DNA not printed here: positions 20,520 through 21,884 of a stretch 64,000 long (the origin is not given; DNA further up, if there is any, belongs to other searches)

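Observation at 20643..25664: Overlap-coupled five-gene operon joins an alarmone synthetase/hydrolase pair to a kinase and a partner-switching module with no sigma factor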

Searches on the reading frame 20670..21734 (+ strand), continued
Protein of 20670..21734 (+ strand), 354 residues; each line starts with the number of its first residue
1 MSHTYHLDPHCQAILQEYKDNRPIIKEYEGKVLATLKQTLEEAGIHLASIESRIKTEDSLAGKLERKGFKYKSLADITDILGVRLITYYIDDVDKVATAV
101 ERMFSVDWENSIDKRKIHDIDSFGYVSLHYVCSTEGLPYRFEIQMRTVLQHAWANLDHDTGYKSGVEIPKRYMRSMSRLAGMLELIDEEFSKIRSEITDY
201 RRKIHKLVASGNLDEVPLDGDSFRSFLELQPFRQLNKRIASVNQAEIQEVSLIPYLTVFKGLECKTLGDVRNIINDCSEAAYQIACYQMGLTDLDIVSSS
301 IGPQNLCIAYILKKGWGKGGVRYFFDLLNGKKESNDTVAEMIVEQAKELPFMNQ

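Call 62: find_homologous_proteins(query=A5, max_evalue=1e-10)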
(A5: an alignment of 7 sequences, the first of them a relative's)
Query A5 (7 sequences) (342 aa, profile of the alignment): 4060 proteins with E <= 1e-10 among 8000 candidates; the best 120 are listed.
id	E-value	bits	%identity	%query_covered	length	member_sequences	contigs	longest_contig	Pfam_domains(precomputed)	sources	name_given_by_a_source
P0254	3.6e-143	495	34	89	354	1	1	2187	PF04607.24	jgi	jgi:putative GTP pyrophosphokinase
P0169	2.1e-130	453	32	79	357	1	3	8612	PF04607.24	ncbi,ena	-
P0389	4.7e-128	445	35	84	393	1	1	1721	PF04607.24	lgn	-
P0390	8.9e-126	438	37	95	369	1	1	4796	PF04607.24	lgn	-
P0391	1.4e-124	434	32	96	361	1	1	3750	PF04607.24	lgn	-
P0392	1.7e-123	430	33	92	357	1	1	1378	PF04607.24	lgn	-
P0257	1.3e-122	428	100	100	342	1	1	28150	PF04607.24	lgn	-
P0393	2.8e-121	423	36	88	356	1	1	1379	PF04607.24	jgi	-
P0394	9.9e-121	421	32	96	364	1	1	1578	PF04607.24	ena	-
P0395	1.1e-120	421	34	96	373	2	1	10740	PF04607.24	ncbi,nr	ncbi:MAG TPA: hypothetical protein VN611_04345 [Patescibacteria group bacterium]|nr:hypothetical pro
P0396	3.5e-120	419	35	96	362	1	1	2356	PF04607.24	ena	-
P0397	5.6e-120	419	36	97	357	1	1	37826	PF04607.24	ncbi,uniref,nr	ncbi:hypothetical protein HHO41_19375 [Bacillus sp. DNRA2]|uniref:GTP pyrophosphokinase n=1 Tax=Baci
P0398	1.0e-119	418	36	96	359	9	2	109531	PF04607.24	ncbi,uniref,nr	ncbi:GTP pyrophosphokinase family protein [Bacillus mycoides]|uniref:GTP pyrophosphokinase n=1 Tax=B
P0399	1.8e-119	417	37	81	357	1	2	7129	PF04607.24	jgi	jgi:putative GTP pyrophosphokinase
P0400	3.2e-119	416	35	96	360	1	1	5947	PF04607.24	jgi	jgi:putative GTP pyrophosphokinase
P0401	3.4e-119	416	37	95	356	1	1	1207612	PF04607.24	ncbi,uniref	ncbi:(p)ppGpp synthetase [Bacillus sp. FJAT-53711]|uniref:(P)ppGpp synthetase n=1 Tax=Bacillus yunxi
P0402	6.6e-119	415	37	77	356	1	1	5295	PF04607.24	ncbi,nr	ncbi:MAG: hypothetical protein LLG97_20375 [Deltaproteobacteria bacterium]|nr:hypothetical protein [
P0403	8.0e-119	415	35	94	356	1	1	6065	PF04607.24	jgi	-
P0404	2.3e-118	414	35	89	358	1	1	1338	PF04607.24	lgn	-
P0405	6.7e-118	412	32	94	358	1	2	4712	PF04607.24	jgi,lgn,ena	-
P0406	8.9e-118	412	34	84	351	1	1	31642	PF04607.24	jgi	jgi:ppGpp synthetase/RelA/SpoT-type nucleotidyltranferase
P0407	9.4e-118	412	31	79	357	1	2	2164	PF04607.24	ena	-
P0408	1.1e-117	411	35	92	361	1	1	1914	PF04607.24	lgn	-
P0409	1.2e-117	411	33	92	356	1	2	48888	PF04607.24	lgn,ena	-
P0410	2.4e-117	410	36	87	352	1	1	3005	PF04607.24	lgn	-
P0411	5.3e-117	409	37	83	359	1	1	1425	PF04607.24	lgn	-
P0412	5.8e-117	409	38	68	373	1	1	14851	PF04607.24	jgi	jgi:ppGpp synthetase/RelA/SpoT-type nucleotidyltranferase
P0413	1.1e-116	408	34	96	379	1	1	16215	PF04607.24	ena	-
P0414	1.4e-116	408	34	96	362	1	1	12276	PF04607.24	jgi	-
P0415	1.6e-116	407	33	89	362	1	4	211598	PF04607.24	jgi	jgi:ppGpp synthetase/RelA/SpoT-type nucleotidyltranferase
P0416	2.1e-116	407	33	89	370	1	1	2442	PF04607.24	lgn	-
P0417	2.4e-116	407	36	94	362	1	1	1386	PF04607.24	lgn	-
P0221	3.4e-116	406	33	98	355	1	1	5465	PF04607.24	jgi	jgi:putative GTP pyrophosphokinase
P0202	3.8e-116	406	37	91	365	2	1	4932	PF04607.24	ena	-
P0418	6.9e-116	405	33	92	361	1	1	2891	PF04607.24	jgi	jgi:putative GTP pyrophosphokinase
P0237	7.6e-116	405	36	97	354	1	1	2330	PF04607.24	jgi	jgi:putative GTP pyrophosphokinase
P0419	1.4e-115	404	35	96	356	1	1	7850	PF04607.24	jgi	jgi:putative GTP pyrophosphokinase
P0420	1.5e-115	404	33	91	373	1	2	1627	PF04607.24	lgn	-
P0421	1.9e-115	404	36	86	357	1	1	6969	PF04607.24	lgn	-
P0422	1.9e-115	404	35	88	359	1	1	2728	PF04607.24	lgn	-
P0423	3.0e-115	403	32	94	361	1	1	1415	PF04607.24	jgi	jgi:ppGpp synthetase/RelA/SpoT-type nucleotidyltranferase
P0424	3.7e-115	403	35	99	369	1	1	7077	PF04607.24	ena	-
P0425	9.1e-115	402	34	80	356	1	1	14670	PF04607.24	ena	-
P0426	1.2e-114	401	35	89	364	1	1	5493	PF04607.24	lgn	-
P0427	2.7e-114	400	32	88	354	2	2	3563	PF04607.24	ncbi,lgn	-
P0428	3.6e-114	400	34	88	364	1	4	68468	PF04607.24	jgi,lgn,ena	-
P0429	3.9e-114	400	32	99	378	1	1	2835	PF04607.24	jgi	jgi:putative GTP pyrophosphokinase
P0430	3.9e-114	400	35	87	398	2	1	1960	PF04607.24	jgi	jgi:putative GTP pyrophosphokinase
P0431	5.0e-114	399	34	96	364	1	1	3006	PF04607.24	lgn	-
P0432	9.0e-114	398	38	80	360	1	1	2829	PF04607.24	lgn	-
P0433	9.4e-114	398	34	88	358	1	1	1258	PF04607.24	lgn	-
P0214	1.1e-113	398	33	91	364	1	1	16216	PF04607.24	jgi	jgi:ppGpp synthetase/RelA/SpoT-type nucleotidyltranferase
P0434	1.1e-113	398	33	91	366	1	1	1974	PF04607.24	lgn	-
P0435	1.2e-113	398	30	94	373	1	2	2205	PF04607.24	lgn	-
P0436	1.7e-113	398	35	92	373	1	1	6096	PF04607.24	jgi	-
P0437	2.3e-113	397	32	92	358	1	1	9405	PF04607.24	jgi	jgi:GTP pyrophosphokinase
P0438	2.6e-113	397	32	91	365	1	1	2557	PF04607.24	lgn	-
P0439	2.9e-113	397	32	96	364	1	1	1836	PF04607.24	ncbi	-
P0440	3.1e-113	397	36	92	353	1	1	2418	PF04607.24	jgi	jgi:ppGpp synthetase/RelA/SpoT-type nucleotidyltranferase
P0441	3.6e-113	396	32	86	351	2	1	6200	PF04607.24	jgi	-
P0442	6.4e-113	396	36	89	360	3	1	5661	PF04607.24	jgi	jgi:putative GTP pyrophosphokinase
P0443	6.8e-113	396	37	92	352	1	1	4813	PF04607.24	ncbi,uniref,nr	ncbi:(p)ppGpp synthetase [Oceanihabitans sp. 2_MG-2023]|uniref:GTP pyrophosphokinase n=1 Tax=Oceanih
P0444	9.0e-113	395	37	89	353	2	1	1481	PF04607.24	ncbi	-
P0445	1.2e-112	395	34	91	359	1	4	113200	PF04607.24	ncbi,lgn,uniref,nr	ncbi:hypothetical protein Q8A64_14865 [Oxalobacteraceae bacterium R-40]|uniref:RelA/SpoT domain-cont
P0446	1.3e-112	395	33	89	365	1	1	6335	PF04607.24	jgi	jgi:putative GTP pyrophosphokinase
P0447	1.4e-112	394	35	92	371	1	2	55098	PF04607.24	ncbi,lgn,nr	ncbi:MAG: hypothetical protein NT140_06820 [Deltaproteobacteria bacterium]|nr:hypothetical protein [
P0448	1.6e-112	394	34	88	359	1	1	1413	PF04607.24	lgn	-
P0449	1.6e-112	394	34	89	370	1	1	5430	PF04607.24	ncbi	-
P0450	2.0e-112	394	30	93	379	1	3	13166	PF04607.24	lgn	-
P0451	2.1e-112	394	31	96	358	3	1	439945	PF04607.24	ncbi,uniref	ncbi:hypothetical protein [Azotosporobacter soli]|uniref:GTP pyrophosphokinase n=1 Tax=Azotosporobac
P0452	3.6e-112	393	31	95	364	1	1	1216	PF04607.24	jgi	-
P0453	4.0e-112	393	31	98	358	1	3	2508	PF04607.24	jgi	jgi:putative GTP pyrophosphokinase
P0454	4.2e-112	393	32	87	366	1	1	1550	PF04607.24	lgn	-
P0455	4.5e-112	393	37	79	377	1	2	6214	PF04607.24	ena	-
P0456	4.8e-112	393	32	92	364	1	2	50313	PF04607.24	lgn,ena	-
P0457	5.2e-112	393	34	91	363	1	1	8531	PF04607.24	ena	-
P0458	5.4e-112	393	37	88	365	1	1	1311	PF04607.24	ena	-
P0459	6.2e-112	392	35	94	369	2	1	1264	PF04607.24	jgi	jgi:ppGpp synthetase/RelA/SpoT-type nucleotidyltranferase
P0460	7.3e-112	392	33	87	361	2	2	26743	PF04607.24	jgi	-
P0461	9.6e-112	392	32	88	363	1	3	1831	PF04607.24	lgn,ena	-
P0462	1.1e-111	392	34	88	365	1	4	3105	PF04607.24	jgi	jgi:putative GTP pyrophosphokinase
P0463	1.2e-111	391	36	88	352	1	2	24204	PF04607.24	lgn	-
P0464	1.2e-111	391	33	95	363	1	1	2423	PF04607.24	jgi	-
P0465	1.2e-111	391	34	96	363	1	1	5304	PF04607.24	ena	-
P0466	1.5e-111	391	32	94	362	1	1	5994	PF04607.24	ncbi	-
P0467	1.5e-111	391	34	96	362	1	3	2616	PF04607.24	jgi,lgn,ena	-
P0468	1.6e-111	391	36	84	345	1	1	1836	PF04607.24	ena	-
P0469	1.6e-111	391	39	88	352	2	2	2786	PF04607.24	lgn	-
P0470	2.0e-111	391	36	99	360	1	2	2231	PF04607.24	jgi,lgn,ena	-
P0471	2.0e-111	391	36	85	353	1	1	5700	PF04607.24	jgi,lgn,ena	-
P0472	2.2e-111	391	32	97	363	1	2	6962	PF04607.24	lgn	-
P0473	4.6e-111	390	38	87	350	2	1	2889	PF04607.24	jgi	-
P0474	4.9e-111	389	36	84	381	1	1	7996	PF04607.24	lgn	-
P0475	6.4e-111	389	38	79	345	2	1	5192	PF04607.24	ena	-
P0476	6.9e-111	389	34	79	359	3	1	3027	PF04607.24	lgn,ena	-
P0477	7.2e-111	389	36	89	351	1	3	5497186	PF04607.24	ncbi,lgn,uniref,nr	ncbi:GTP pyrophosphokinase [Flavobacterium nitrogenifigens]|uniref:PpGpp synthetase catalytic domain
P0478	7.6e-111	389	36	89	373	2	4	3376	PF04607.24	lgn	-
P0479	9.0e-111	389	35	89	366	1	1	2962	PF04607.24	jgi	-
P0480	1.0e-110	388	36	87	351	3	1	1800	PF04607.24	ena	-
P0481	1.1e-110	388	33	96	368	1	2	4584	PF04607.24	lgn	-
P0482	1.4e-110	388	36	90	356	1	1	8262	PF04607.24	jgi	jgi:putative GTP pyrophosphokinase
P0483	1.6e-110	388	30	92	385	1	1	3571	PF04607.24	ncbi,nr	ncbi:MAG: hypothetical protein H7338_13670 [Candidatus Sericytochromatia bacterium]|nr:hypothetical 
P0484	1.6e-110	388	34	88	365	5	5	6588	PF04607.24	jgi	jgi:putative GTP pyrophosphokinase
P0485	1.6e-110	388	35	98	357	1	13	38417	PF04607.24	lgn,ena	-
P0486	2.2e-110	387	36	80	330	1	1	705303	PF04607.24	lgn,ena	-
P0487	2.4e-110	387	34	92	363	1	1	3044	PF04607.24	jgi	-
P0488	3.0e-110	387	39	67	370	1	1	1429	PF04607.24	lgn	-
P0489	4.3e-110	386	32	92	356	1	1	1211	PF04607.24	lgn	-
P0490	4.8e-110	386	36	88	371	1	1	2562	PF04607.24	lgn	-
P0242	5.2e-110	386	37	87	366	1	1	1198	PF04607.24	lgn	-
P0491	5.6e-110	386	30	91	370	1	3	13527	PF04607.24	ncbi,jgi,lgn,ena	jgi:putative GTP pyrophosphokinase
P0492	5.8e-110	386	37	87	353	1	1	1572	PF04607.24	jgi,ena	-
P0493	6.0e-110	386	36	87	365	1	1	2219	PF04607.24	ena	-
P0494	6.0e-110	386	34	88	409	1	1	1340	PF04607.24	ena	-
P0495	6.8e-110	386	35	89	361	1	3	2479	PF04607.24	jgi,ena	jgi:ppGpp synthetase/RelA/SpoT-type nucleotidyltranferase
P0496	7.2e-110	386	42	67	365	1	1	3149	PF04607.24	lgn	-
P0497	8.2e-110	385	36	92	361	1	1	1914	PF04607.24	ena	-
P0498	8.3e-110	385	32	95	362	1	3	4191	PF04607.24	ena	-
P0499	8.7e-110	385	34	88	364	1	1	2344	PF04607.24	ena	-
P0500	8.8e-110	385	33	99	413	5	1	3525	PF04607.24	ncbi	-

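Call 63: find_encoding_contigs(protein=P0398, flank=6000, max_places=1)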
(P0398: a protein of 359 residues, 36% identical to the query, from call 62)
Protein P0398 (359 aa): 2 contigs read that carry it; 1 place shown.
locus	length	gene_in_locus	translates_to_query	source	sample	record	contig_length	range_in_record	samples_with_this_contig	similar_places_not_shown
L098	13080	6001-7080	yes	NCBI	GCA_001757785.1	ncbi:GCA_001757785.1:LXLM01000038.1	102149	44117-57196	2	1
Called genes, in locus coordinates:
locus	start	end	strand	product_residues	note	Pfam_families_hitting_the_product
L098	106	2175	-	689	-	PF12161:HsdM_N, PF02384:N6_Mtase, PF01170:UPF0020 (weak), PF07669:Eco57I (faint), PF01420:Methylase_S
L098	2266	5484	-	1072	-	PF04313:HSDR_N (weak), PF04851:ResIII, PF00270:DEAD, PF18766:SWI2_SNF2, PF00271:Helicase_C, PF08463:EcoEI_R_C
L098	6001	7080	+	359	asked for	PF04607:RelA_SpoT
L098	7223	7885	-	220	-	-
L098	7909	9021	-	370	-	PF12102:MrcB_N, PF01844:HNH (faint)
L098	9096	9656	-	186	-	PF00239:Resolvase, PF00440:TetR_N (faint)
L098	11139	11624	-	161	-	PF00589:Phage_integrase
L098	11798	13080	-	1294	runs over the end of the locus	PF07693:KAP_NTPase, PF13401:AAA_22 (faint)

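Call 64: find_encoding_contigs(protein=P0477, flank=6000, max_places=1)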
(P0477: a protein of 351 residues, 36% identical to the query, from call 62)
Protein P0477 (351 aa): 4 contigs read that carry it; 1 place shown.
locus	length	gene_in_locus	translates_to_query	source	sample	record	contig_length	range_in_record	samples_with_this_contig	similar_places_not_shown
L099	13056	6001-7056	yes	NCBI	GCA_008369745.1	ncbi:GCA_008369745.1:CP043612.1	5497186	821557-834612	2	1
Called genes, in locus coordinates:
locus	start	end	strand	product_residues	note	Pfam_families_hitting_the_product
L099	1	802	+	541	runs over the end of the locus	PF00171:Aldedh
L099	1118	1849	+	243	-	-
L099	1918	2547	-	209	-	PF02527:GidB, PF13847:Methyltransf_31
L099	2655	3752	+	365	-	PF00487:FA_desaturase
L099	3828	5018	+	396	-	PF00155:Aminotran_1_2, PF01053:Cys_Met_Meta_PP (faint), PF01041:DegT_DnrJ_EryC1 (weak)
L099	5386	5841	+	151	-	PF09537:DUF2383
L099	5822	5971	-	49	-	-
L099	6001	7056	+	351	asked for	PF04607:RelA_SpoT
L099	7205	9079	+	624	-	PF01136:Peptidase_U32, PF12392:DUF3656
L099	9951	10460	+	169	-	-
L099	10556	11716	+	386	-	PF22660:RS_preATP-grasp-like, PF02655:ATP-grasp_3 (weak), PF01071:GARS_A (weak), PF02222:ATP-grasp, PF02786:CPSase_L_D2 (weak), PF07478:Dala_Dala_lig_C, PF21244:PurT_C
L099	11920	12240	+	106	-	PF19897:DUF6370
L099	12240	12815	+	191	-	PF00027:cNMP_binding (weak)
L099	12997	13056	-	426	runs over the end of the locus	PF00463:ICL, PF13714:PEP_mutase, PF00463:ICL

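Call 65: find_encoding_contigs(protein=P0445, flank=6000, max_places=1)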
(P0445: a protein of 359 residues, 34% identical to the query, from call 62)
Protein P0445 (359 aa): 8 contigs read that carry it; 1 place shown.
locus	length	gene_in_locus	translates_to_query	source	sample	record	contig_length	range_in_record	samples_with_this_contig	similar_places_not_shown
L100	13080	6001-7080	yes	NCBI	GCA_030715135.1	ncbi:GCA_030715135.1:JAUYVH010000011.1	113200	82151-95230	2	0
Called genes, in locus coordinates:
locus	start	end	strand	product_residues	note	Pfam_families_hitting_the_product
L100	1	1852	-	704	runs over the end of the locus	-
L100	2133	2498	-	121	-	-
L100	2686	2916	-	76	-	-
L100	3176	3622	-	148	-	-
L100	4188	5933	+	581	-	PF00749:tRNA-synt_1c, PF03950:tRNA-synt_1c_C, PF20974:tRNA-synt_1c_C2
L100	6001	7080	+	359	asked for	PF04607:RelA_SpoT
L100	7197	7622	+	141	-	-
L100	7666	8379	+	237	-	PF22507:DUF6994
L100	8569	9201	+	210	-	PF13103:TonB_2 (faint)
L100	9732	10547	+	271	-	PF06724:DUF1206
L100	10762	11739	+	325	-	PF00781:DAGK_cat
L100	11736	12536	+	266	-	PF00149:Metallophos, PF12850:Metallophos_2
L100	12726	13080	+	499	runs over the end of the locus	-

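Call 66: find_encoding_contigs(protein=P0257, flank=6000, max_places=1)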
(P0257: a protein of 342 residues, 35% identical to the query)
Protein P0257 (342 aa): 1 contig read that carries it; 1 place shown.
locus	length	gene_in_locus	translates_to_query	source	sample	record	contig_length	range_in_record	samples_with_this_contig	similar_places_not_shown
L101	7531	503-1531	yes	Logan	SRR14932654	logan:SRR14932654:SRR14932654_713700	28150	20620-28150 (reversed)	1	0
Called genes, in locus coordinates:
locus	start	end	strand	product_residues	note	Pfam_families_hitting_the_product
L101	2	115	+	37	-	?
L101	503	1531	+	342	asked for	PF04607:RelA_SpoT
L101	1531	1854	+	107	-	PF07411:DUF1508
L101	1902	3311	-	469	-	-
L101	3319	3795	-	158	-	-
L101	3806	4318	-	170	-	PF04970:LRAT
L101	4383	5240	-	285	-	-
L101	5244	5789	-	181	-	-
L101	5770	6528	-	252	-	PF06114:Peptidase_M78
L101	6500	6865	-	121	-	PF13560:HTH_31, PF01381:HTH_3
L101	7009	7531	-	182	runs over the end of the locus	-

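Call 72: find_related_loci(query=A3, collection=viral_contigs, flank=6000)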
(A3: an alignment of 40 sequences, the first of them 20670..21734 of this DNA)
Query A3 (354 aa) in viral_contigs; peptide patterns used: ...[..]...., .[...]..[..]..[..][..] (x = any residue, [..] = any of these).
68 stretches matched a pattern; 32 encode a relative of the query (tblastn E <= 1e-3); 32 distinct loci.
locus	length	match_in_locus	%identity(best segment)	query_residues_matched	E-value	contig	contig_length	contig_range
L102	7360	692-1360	44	15-227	1e-52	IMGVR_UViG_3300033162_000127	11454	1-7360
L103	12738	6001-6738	43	4-232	4e-52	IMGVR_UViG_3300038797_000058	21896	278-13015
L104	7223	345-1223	36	8-285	5e-52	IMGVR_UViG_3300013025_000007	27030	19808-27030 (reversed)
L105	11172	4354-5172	39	14-272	8e-52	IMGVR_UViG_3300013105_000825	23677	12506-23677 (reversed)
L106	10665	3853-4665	39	14-273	2e-51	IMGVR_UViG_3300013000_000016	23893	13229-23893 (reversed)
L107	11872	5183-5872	42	7-227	4e-51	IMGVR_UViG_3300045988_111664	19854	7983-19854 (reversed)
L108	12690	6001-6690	42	7-227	4e-51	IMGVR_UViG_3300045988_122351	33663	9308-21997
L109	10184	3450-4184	40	7-249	1e-50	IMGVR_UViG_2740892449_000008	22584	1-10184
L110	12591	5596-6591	39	20-320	7e-50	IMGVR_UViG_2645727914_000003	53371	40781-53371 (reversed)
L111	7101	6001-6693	41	13-232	3e-49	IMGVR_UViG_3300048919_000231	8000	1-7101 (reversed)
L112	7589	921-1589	45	14-227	4e-49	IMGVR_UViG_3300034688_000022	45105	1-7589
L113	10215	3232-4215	35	14-320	5e-49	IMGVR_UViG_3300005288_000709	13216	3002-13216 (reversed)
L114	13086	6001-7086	32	8-350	9e-49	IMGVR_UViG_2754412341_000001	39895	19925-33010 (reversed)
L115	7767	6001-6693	39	8-228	1e-48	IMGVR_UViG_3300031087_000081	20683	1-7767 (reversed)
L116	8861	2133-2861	42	7-232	3e-48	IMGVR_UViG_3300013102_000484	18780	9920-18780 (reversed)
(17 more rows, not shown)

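Call 81: list_cluster_members(proteins=[P0021, P0027, P0052, P0111, P0365, P0302, P0273, P0327, P0316, P0320])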
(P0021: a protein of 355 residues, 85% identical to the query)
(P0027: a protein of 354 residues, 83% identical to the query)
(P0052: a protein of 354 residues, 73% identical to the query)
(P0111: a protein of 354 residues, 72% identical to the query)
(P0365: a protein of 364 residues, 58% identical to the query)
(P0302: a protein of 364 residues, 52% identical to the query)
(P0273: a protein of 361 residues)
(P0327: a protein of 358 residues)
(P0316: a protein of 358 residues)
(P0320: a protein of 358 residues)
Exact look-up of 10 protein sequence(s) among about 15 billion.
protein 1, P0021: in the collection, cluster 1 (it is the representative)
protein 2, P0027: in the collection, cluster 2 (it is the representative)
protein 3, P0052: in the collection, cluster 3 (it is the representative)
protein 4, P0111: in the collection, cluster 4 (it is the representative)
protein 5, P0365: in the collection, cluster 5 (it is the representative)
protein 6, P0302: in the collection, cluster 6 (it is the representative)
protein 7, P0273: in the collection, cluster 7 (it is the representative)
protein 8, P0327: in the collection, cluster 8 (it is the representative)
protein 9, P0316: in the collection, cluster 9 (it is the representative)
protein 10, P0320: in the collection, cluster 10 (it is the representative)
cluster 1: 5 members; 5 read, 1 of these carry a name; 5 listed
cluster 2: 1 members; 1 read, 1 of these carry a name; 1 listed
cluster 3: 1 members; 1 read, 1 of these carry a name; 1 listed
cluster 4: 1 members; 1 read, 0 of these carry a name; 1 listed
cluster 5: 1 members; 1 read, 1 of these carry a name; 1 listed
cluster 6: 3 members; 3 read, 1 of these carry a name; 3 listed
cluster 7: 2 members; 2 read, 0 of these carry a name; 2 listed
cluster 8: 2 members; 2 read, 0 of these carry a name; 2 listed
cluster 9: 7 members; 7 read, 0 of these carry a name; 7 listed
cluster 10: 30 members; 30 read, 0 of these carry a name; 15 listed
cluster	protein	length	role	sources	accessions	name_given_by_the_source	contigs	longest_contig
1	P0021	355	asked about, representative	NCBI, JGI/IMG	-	ppGpp synthetase/RelA/SpoT-type nucleotidyltranferase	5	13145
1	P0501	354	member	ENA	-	-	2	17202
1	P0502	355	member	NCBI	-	-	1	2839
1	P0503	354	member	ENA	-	-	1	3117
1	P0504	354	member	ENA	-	-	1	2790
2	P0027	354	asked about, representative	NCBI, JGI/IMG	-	ppGpp synthetase/RelA/SpoT-type nucleotidyltranferase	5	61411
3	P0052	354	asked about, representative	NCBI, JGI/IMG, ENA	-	ppGpp synthetase/RelA/SpoT-type nucleotidyltranferase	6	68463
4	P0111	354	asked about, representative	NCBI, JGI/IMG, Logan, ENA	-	-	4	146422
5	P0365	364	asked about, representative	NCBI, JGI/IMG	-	ppGpp synthetase/RelA/SpoT-type nucleotidyltranferase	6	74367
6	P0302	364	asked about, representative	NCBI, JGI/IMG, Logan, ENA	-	Uncharacterized protein conserved in bacteria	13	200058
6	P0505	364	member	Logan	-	-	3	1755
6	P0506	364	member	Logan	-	-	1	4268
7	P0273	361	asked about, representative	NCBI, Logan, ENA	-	-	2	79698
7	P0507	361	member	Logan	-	-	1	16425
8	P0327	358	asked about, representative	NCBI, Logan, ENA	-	-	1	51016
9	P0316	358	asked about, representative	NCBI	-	-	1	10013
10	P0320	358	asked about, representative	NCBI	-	-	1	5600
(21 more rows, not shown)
